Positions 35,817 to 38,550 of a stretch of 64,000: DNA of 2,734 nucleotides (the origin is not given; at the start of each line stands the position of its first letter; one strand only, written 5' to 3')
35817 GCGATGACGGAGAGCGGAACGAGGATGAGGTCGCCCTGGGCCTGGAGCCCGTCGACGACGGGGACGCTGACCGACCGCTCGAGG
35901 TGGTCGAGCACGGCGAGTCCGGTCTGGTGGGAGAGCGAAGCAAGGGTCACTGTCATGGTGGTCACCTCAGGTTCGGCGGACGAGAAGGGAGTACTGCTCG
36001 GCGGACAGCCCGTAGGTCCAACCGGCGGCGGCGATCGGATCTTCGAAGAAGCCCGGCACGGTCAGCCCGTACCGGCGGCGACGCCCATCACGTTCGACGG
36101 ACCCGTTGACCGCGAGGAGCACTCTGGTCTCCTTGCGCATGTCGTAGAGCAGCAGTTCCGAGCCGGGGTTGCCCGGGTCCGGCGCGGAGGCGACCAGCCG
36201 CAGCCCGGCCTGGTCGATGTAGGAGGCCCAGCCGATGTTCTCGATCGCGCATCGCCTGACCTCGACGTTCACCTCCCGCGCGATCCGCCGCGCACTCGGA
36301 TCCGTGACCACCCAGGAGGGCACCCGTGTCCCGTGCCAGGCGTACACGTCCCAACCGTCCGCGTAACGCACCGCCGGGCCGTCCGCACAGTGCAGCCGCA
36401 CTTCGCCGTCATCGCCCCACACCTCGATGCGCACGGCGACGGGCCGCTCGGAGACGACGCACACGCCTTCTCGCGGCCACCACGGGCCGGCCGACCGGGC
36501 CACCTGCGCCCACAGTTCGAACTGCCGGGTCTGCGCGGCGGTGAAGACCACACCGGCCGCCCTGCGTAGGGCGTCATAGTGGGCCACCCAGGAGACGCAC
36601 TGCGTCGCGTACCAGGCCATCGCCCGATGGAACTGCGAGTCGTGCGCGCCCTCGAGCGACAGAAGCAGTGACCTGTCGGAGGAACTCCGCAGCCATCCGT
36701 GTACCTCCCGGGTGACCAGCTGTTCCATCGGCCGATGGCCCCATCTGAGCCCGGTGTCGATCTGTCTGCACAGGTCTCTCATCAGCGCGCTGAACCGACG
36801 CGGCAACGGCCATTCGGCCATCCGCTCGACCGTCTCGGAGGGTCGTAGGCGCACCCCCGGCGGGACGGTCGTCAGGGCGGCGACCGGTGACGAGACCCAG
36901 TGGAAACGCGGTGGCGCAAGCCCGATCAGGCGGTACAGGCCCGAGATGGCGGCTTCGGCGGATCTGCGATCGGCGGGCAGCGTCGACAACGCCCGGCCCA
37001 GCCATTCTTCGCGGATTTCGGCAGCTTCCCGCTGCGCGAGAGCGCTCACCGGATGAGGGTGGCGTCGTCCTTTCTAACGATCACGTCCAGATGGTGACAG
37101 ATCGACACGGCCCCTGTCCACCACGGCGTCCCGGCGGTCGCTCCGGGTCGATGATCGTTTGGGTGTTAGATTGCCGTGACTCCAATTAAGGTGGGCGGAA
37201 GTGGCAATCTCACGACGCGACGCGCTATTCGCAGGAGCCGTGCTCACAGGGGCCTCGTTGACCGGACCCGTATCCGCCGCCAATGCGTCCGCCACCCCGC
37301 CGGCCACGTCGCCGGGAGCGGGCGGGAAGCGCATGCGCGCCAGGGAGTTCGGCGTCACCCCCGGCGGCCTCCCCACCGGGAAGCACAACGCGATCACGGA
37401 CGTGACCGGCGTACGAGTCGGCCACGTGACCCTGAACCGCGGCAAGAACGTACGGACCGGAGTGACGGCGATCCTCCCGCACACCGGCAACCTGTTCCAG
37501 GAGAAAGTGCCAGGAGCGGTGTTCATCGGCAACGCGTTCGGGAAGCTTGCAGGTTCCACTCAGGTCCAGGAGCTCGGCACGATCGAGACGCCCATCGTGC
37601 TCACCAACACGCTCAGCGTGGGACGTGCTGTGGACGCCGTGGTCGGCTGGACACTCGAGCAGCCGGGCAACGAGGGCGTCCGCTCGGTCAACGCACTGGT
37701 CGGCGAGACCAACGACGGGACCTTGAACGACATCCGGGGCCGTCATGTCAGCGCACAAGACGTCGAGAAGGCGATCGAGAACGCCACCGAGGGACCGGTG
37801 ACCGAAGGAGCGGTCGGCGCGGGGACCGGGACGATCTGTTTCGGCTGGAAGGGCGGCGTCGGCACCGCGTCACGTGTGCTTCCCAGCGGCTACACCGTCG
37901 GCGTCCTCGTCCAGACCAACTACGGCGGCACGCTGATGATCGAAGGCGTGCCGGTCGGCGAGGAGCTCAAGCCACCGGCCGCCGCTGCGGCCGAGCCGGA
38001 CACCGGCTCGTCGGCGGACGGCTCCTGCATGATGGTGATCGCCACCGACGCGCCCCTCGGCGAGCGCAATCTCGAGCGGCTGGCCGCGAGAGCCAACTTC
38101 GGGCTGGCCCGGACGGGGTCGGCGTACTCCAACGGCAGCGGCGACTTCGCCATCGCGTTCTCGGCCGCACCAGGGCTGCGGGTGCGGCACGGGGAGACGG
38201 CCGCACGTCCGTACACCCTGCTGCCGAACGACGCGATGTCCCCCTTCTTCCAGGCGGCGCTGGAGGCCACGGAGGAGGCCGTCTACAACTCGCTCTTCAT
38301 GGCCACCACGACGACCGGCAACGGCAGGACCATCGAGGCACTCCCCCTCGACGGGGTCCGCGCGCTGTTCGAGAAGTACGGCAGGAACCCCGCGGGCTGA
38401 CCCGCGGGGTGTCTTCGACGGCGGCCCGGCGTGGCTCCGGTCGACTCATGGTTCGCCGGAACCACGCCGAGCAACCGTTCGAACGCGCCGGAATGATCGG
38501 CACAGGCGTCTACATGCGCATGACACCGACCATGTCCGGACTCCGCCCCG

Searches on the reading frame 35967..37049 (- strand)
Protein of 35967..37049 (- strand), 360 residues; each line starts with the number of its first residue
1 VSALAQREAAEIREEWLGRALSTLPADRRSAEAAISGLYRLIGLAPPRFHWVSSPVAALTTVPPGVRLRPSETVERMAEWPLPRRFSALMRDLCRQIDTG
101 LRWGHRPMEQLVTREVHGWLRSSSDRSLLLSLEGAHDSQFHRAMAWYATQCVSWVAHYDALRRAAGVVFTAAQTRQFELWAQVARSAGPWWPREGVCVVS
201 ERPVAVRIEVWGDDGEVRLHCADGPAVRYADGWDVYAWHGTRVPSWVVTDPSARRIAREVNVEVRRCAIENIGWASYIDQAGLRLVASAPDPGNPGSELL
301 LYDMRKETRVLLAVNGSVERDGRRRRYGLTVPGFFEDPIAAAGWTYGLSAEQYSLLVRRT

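Call 4: search_protein_families(library=pfam, proteins=[window:35967-37049:-], max_evalue=0.1)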
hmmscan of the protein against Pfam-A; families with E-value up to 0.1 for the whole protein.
window:35967-37049:- (360 aa): 1 family
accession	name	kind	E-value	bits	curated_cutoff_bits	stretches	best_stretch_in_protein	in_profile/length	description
PF20530.3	DUF6745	-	1.3e-28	100.1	27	1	168-354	20-201/206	Domain of unknown function (DUF6745)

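Call 81: search_protein_families(library=phrogs, proteins=[window:35967-37049:-], max_evalue=0.001)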
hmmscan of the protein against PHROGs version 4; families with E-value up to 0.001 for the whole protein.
window:35967-37049:- (360 aa): 1 family
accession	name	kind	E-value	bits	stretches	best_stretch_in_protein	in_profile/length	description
phrog_31813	-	unknown function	1.8e-06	28.3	1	191-277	209-295/378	-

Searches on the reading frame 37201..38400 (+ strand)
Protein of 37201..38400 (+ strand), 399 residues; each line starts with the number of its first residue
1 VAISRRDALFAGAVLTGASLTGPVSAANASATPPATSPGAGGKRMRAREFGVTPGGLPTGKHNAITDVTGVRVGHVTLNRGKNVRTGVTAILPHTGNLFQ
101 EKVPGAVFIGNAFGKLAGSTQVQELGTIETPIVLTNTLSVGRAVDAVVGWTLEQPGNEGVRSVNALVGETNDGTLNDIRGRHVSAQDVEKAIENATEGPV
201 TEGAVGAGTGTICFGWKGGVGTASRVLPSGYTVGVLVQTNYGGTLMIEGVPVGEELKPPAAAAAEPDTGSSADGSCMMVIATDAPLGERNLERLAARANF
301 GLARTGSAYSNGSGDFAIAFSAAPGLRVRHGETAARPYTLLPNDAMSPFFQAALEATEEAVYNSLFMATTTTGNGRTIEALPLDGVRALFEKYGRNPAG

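Call 4: search_protein_families(library=pfam, proteins=[window:37201-38400:+], max_evalue=0.1)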
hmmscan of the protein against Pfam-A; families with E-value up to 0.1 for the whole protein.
window:37201-38400:+ (399 aa): 1 family
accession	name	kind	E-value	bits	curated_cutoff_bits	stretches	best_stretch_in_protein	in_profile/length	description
PF03576.19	Peptidase_S58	-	1.1e-115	386.8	23.9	1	63-377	1-306/307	Peptidase family S58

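Call 6: search_protein_families(library=ncbifam, proteins=[window:37201-38400:+], max_evalue=0.1)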
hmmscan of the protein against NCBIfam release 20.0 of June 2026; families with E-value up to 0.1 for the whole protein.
window:37201-38400:+ (399 aa): 0 families
